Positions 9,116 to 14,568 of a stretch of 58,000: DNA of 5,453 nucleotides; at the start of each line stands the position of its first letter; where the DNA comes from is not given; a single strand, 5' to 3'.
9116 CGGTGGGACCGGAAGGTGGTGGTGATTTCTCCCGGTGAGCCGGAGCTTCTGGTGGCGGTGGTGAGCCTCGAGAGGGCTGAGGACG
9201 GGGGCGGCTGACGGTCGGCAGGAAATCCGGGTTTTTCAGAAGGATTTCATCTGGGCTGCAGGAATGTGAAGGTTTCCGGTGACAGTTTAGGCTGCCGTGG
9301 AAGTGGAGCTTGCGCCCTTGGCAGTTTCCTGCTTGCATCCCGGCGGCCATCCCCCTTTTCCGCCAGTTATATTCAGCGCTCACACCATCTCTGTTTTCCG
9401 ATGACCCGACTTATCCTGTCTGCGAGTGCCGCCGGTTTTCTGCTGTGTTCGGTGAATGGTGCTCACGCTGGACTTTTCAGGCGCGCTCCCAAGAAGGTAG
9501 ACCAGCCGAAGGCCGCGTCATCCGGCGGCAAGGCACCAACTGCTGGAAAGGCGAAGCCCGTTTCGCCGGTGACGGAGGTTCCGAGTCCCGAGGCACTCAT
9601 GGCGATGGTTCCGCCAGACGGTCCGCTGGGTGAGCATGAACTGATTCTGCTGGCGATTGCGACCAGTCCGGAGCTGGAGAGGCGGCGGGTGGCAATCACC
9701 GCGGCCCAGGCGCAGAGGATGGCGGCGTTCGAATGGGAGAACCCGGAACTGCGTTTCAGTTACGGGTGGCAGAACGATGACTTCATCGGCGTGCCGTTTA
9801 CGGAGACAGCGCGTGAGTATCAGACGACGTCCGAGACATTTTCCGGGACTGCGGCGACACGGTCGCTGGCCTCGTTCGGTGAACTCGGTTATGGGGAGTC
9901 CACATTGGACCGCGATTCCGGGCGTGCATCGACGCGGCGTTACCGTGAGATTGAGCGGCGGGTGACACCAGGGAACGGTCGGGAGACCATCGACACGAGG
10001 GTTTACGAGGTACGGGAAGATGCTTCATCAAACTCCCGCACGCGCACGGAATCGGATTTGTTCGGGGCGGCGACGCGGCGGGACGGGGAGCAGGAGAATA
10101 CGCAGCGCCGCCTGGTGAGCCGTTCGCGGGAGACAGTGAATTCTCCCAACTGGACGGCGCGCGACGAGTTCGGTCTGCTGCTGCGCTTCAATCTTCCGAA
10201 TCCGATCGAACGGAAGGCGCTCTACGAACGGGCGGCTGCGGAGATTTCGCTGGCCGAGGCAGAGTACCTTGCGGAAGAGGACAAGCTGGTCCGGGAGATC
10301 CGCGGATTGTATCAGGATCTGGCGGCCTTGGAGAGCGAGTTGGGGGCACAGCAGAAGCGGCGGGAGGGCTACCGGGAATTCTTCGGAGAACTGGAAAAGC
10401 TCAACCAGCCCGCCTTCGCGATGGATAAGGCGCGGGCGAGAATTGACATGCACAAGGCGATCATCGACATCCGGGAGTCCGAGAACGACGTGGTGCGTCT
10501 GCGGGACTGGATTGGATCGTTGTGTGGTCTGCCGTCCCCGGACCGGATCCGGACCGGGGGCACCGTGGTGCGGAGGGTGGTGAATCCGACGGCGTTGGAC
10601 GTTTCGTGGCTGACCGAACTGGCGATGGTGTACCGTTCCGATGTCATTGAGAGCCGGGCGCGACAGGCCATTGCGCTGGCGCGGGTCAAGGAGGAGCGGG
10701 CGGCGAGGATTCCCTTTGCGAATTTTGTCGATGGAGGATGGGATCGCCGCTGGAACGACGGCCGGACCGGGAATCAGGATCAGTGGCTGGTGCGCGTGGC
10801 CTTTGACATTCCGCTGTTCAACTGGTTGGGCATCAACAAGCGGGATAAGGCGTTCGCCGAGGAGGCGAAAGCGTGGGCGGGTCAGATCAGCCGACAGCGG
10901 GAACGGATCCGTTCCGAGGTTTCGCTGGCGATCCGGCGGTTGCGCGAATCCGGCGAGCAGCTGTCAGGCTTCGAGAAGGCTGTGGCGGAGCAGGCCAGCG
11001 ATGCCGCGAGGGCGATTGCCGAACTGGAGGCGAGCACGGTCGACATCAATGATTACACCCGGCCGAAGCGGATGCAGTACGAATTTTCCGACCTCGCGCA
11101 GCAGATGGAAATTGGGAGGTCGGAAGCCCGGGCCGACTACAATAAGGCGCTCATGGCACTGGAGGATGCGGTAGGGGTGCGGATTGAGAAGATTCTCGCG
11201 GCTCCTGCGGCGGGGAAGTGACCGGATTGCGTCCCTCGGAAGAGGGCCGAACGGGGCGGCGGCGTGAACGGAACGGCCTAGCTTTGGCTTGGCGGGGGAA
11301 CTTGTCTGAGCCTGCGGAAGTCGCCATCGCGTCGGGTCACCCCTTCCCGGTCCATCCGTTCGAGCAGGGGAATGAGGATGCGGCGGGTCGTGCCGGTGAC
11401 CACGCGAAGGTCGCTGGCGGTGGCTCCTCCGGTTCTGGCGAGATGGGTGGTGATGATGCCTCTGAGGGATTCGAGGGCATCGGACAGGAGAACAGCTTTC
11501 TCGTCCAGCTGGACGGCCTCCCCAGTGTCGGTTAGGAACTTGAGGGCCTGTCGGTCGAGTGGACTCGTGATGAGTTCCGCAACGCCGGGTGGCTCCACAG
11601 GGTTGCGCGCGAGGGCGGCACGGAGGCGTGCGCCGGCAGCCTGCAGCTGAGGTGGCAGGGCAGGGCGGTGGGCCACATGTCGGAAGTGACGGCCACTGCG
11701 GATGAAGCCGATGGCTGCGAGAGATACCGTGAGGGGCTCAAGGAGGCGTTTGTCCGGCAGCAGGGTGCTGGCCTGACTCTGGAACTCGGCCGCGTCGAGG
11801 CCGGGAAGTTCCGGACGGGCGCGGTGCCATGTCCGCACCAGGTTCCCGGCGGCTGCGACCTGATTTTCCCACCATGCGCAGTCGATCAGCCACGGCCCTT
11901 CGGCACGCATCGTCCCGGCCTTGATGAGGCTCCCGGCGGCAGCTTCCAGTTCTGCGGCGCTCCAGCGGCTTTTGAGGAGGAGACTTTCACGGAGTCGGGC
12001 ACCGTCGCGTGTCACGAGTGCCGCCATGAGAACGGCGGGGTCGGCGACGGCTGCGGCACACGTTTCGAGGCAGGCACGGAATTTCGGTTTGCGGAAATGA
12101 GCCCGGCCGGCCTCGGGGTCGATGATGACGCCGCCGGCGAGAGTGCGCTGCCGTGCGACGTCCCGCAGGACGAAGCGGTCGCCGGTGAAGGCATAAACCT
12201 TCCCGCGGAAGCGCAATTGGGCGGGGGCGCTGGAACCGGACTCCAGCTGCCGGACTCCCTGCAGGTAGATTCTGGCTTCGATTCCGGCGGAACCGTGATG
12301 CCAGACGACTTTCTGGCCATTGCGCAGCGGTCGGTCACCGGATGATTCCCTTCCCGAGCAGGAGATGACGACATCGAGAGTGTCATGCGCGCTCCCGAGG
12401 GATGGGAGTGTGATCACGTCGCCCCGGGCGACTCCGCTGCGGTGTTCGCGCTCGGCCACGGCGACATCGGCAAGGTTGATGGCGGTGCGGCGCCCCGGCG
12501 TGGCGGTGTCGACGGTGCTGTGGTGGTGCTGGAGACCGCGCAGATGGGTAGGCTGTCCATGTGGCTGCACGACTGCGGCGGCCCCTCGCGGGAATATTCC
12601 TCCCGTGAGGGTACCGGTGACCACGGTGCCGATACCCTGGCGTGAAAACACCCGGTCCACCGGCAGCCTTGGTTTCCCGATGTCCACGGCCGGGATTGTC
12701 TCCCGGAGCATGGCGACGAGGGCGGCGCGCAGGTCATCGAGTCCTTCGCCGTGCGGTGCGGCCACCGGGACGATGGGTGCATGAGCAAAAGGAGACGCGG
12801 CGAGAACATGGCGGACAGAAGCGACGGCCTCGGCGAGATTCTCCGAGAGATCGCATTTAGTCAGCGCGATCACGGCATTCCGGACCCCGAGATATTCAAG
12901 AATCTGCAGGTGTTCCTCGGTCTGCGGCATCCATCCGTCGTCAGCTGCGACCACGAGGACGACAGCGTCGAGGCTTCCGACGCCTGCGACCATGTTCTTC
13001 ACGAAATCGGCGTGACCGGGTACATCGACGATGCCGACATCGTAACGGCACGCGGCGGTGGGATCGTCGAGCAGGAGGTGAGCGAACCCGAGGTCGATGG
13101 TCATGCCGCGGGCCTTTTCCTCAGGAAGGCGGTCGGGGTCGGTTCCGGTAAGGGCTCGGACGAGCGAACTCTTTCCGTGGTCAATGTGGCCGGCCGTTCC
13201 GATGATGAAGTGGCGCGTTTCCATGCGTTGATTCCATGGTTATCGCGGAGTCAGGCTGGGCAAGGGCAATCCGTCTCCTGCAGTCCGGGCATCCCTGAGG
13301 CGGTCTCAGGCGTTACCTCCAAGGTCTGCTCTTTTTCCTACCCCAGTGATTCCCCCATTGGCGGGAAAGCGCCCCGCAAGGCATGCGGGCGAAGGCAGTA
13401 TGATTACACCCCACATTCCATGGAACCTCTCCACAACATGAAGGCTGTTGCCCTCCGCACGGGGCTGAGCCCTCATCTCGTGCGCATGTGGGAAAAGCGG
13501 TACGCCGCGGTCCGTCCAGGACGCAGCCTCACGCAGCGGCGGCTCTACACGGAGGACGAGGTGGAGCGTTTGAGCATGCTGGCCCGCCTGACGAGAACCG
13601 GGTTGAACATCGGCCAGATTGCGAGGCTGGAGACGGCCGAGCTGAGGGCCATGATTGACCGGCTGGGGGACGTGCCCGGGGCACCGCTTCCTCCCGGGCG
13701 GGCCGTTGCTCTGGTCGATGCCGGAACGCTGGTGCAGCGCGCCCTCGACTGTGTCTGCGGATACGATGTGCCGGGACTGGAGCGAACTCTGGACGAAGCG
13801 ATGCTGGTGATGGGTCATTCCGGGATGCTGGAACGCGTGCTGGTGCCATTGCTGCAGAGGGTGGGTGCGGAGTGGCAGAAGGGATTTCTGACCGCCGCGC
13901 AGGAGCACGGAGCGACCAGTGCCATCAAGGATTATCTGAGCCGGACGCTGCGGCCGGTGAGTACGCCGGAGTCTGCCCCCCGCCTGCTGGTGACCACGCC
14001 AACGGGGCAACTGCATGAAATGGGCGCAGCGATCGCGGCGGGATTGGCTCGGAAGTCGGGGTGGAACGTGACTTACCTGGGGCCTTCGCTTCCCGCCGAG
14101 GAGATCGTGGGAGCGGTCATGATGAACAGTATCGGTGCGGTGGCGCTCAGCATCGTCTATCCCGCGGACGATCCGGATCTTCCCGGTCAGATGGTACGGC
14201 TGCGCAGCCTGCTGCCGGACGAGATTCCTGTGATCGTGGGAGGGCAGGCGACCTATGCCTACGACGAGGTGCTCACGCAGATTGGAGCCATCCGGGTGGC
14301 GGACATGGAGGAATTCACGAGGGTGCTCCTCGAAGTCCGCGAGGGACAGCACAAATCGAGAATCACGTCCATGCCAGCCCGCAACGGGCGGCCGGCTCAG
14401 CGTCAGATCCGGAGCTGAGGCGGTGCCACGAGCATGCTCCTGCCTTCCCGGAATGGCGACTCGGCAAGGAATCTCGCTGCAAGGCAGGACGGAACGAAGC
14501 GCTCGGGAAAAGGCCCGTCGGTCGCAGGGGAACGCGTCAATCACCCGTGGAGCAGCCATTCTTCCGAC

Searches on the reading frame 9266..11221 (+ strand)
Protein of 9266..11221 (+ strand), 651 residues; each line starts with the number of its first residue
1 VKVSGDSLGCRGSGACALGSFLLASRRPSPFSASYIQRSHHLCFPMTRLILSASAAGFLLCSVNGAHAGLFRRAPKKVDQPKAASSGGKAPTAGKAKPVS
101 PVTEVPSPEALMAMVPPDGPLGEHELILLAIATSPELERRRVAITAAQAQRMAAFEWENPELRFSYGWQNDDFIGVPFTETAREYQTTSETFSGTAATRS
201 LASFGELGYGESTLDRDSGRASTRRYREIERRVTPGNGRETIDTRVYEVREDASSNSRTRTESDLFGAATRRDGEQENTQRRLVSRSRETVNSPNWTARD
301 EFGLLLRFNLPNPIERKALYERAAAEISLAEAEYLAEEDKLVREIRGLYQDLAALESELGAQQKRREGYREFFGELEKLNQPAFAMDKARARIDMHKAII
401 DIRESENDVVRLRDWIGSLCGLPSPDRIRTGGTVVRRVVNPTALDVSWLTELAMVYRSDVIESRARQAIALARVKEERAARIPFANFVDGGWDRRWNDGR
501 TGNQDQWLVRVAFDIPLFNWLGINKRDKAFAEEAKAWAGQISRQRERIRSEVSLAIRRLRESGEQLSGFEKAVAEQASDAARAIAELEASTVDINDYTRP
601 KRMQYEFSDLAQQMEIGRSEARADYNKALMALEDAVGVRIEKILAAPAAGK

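Call 77: search_protein_families(library=pfam, proteins=[window:9266-11221:+], max_evalue=0.00001)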
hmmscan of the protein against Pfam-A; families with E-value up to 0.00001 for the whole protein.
window:9266-11221:+ (651 aa): 1 family
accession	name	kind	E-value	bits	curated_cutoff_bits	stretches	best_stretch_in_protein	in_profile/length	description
PF02321.23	OEP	-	2.8e-16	60.3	22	1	451-635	6-185/187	Outer membrane efflux protein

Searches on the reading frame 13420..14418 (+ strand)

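Call 77: search_protein_families(library=pfam, proteins=[window:13420-14418:+], max_evalue=0.00001)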
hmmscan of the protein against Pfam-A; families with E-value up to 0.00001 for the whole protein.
window:13420-14418:+ (332 aa): 3 families
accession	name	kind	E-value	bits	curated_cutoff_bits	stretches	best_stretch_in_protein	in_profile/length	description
PF13411.12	MerR_1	-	1.3e-13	51.3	21.6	1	7-71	3-66/69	MerR HTH family regulatory protein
PF02310.24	B12-binding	-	1.7e-12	47.7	32.1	1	188-293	2-109/121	B12 binding domain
PF02607.22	B12-binding_2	-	8.6e-08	32.7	23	1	106-171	3-68/74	B12 binding domain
